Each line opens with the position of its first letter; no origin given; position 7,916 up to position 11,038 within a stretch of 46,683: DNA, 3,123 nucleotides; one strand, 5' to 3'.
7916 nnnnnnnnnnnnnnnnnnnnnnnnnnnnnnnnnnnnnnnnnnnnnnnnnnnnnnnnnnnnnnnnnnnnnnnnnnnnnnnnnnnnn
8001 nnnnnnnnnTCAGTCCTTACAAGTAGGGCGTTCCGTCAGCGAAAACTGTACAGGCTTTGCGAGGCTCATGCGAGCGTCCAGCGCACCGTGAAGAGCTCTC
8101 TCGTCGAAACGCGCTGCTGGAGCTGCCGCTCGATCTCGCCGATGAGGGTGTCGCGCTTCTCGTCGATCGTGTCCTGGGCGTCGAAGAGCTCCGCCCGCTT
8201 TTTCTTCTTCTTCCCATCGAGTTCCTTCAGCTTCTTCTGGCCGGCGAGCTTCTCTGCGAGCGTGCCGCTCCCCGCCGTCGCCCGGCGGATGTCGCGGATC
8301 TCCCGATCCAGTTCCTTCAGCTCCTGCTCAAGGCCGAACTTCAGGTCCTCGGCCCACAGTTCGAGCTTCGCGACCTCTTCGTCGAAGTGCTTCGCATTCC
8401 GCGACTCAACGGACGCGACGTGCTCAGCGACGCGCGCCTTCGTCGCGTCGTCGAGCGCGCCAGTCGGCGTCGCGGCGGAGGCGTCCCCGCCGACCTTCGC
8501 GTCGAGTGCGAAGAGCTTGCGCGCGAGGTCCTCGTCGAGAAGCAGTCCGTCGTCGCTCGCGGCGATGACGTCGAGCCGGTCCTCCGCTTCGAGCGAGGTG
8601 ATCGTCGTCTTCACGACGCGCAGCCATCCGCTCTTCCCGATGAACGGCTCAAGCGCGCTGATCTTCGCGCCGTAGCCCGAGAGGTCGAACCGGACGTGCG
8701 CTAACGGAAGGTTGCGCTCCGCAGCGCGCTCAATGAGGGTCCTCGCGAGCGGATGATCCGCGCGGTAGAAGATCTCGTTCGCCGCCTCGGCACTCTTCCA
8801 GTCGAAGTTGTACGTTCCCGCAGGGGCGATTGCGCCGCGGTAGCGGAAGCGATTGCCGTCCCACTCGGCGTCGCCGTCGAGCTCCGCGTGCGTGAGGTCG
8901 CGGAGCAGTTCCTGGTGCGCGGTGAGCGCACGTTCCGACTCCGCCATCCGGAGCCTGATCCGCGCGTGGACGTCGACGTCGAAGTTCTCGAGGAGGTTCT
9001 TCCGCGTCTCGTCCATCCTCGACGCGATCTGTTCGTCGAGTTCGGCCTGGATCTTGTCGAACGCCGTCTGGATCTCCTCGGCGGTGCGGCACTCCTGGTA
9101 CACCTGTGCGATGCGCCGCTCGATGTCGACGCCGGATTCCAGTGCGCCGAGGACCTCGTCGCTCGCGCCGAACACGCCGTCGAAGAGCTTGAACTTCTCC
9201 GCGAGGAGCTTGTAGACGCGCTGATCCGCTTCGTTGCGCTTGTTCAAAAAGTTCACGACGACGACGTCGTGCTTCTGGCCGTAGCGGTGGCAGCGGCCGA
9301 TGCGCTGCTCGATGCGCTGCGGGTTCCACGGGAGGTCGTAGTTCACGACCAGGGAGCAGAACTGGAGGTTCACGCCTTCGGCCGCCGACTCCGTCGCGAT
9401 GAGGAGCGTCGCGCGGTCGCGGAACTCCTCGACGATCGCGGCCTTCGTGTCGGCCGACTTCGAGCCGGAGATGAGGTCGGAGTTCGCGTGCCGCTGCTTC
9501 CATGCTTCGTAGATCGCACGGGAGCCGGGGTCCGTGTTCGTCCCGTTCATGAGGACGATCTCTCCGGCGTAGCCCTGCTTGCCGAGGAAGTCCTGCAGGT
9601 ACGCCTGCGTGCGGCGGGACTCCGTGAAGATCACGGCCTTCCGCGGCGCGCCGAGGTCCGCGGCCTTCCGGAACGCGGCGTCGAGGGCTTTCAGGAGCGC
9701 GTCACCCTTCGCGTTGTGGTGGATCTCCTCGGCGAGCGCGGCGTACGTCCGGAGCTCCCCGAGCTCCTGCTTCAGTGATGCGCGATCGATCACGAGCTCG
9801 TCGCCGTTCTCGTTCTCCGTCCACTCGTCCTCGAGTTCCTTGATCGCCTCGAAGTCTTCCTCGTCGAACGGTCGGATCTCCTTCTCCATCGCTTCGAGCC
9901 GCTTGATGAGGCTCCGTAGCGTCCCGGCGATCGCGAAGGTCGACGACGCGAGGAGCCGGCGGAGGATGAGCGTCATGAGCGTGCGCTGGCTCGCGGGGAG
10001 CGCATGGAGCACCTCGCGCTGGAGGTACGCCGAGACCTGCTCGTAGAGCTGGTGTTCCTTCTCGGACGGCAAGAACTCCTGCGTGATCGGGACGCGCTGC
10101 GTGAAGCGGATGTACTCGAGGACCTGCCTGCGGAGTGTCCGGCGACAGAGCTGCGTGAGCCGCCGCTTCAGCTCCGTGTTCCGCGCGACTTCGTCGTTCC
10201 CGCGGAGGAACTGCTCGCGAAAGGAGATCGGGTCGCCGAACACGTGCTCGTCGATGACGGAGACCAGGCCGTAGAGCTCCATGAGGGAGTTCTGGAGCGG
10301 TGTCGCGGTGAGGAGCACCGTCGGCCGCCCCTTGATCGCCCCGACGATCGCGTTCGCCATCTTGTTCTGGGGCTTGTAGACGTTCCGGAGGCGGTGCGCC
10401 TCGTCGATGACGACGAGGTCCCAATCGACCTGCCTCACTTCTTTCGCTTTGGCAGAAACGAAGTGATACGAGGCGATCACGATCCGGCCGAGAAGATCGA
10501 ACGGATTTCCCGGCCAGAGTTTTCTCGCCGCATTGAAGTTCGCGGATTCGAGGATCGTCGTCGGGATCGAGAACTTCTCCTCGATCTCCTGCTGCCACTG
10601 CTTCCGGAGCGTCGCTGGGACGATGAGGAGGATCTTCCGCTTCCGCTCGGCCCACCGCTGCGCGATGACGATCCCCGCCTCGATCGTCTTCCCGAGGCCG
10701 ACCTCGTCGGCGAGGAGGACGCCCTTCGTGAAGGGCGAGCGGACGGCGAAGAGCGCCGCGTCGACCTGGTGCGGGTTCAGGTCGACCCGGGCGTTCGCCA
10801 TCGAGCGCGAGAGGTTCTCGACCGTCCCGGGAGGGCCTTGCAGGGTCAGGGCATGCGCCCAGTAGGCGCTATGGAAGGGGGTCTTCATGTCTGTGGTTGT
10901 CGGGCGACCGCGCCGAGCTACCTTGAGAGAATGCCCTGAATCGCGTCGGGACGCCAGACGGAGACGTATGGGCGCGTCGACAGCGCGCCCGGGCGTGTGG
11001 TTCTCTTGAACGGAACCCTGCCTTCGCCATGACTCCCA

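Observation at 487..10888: R-M and Argonaute systems fused into one overlap-coupled five-gene array (SNF2-Mod-Res-SIR2-APAZ-pAgo)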

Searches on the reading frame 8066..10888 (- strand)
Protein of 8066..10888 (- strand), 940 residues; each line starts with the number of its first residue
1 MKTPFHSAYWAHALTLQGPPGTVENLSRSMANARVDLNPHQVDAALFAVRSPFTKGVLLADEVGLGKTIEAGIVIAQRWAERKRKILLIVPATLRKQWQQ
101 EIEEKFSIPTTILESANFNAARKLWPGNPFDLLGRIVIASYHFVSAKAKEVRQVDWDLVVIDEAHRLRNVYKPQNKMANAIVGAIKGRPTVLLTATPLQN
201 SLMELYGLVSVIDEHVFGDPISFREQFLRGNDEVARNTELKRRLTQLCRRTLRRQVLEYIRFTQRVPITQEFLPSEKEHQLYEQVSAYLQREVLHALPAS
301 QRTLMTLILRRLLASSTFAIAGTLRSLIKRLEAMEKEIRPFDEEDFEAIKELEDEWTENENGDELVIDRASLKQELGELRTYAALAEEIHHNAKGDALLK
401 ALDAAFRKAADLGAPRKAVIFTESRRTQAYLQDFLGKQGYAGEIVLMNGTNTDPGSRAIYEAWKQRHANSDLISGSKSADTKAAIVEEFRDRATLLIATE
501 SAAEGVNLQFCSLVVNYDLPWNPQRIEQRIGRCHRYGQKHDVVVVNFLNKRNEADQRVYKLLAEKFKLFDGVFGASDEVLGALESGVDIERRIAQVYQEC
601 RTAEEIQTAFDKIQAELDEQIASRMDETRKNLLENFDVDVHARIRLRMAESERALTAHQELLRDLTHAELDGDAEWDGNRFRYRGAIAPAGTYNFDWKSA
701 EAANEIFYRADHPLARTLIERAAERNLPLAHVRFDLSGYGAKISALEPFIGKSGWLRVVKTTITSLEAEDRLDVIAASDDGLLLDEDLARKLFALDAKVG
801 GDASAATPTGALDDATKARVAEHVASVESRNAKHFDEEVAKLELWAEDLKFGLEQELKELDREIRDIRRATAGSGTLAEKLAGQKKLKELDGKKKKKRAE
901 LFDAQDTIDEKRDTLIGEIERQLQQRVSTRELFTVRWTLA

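Call 3: search_protein_families(library=pfam, proteins=[window:8066-10888:-], max_evalue=0.01)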
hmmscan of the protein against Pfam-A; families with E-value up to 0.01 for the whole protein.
window:8066-10888:- (940 aa): 5 families
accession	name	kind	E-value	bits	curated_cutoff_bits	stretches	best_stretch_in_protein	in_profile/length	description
PF00176.29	SNF2-rel_dom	-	1.7e-36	126.3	24.9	1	55-296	18-261/290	SNF2-related domain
PF00271.37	Helicase_C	-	5.5e-19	68.9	23.5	1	465-537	37-110/110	Helicase conserved C-terminal domain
PF04851.21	ResIII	-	5.3e-11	43.1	22.5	1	39-197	6-162/164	Type III restriction enzyme, res subunit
PF00270.35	DEAD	-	3.9e-10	40.2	26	1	55-198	15-161/167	DEAD/DEAH box helicase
PF13872.12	AAA_34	-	0.0001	21.8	27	1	54-178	60-198/306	P-loop containing NTP hydrolase pore-1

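Call 10: search_protein_families(library=padloc, proteins=[window:8066-10888:-], max_evalue=0.001)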
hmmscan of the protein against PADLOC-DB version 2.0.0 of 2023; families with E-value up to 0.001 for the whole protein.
window:8066-10888:- (940 aa): 47 families (the best 25 are shown)
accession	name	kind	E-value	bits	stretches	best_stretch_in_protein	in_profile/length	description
PDLC02619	DrmD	-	1.2e-211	703.3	1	29-637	25-634/872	DrmD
PDLC02500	BrxHI|BrxHII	-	4.7e-72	241.8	2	38-450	92-513/933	BrxHI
PDLC02623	DrmD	-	1.1e-58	196.9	4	463-618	549-706/1040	DrmD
PDLC02621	DrmD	-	4.7e-56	188.6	1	35-632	120-729/1040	DrmD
PDLC00659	HmaA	-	2.3e-51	172.7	1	32-593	100-667/1176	SNF2 helicase / DEAD-box helicase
PDLC02620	DrmD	-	1.8e-50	169.9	2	27-440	90-509/1060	DrmD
PDLC02504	BrxHI|BrxHII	-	1.2e-49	167.2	2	29-457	102-525/971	BrxHII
PDLC02843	DpdE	-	1.2e-45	153.9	2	30-217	152-317/1091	DpdE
PDLC02840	DpdE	-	3.5e-41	139.5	2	32-217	155-322/1091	DpdE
PDLC02572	DrmA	-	6.4e-36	121.7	1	35-596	117-686/1043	DrmA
PDLC02193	PLD_Helicase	-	8.2e-35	118.2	2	492-578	753-839/905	-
PDLC02632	DrmD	-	5.9e-34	115.5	1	35-551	122-639/662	DrmD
PDLC00633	ZorD1|ZorD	-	1.2e-33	114.3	2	36-290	443-695/908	"SWI2/SNF2 helicase, Mrr-like nuclease"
PDLC02634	DrmD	-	2.2e-33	113.1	1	30-551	85-598/900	DrmD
PDLC02633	DrmD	-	1.9e-31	106.9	2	371-546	484-639/839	DrmD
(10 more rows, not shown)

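Call 11: search_protein_families(library=ncbifam, proteins=[window:8066-10888:-], max_evalue=0.001)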
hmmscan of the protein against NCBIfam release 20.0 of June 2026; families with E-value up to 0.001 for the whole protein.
window:8066-10888:- (940 aa): 22 families
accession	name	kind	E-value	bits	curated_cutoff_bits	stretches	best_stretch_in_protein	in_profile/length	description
NF038318.1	DISARM_DrmD_b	equivalog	7.3e-214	712.5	950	1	29-677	22-670/868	DISARM system SNF2-like helicase DrmD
NF038317.1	DISARM_DrmD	equivalog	7.3e-72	243.1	610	1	33-919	104-990/1021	DISARM system SNF2-like helicase DrmD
NF041062.1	DpdE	equivalog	1.5e-61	208.6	500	2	29-219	146-319/1048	protein DpdE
NF042964.1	phospholipD_antiphage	equivalog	1.5e-52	179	1100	2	293-615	587-866/895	phospholipase D-like domain-containing anti-phage protein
NF003426.0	PRK04914.1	equivalog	2.6e-50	171.6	576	2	28-225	145-344/959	RNA polymerase-associated protein RapA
NF058637.1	helic_SCO1167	equivalog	7.5e-33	113.6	1200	2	56-254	490-678/932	SCO1167/SCO6262 family helicase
NF053675.1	pilus_reg_Snf2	equivalog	9.8e-21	73.6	1100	2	55-212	604-751/1029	pilus expression-regulating Snf2 family helicase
NF041790.1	anti-phage_ZorD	equivalog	3.2e-20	71.7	1500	3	134-296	704-868/1035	type I Zorya anti-phage system protein ZorD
NF053631.1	RNA_helic_CshA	equivalog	1.8e-10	40.3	646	1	459-551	253-344/434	degradosome RNA helicase CshA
NF053711.1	RNA_heli_RhlE1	exception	3e-10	39.4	750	1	405-543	210-345/434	RNA helicase RhlE1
NF002340.1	PRK01297.1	equivalog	9.8e-10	37.8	564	1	431-547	240-352/372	ATP-dependent RNA helicase RhlB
NF008642.0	PRK11634.1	equivalog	4.1e-09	35.4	989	1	431-657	236-439/628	DEAD/DEAH family ATP-dependent RNA helicase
NF010337.0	PRK13766.1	equivalog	8.3e-09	34.1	610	0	63-166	39-143/781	Hef nuclease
NF007882.0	PRK10590.1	equivalog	1.5e-08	34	743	1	416-537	221-340/456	ATP-dependent RNA helicase RhlE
NF008744.0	PRK11776.1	equivalog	3.7e-08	32.4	524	1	430-549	232-347/460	ATP-dependent RNA helicase DbpA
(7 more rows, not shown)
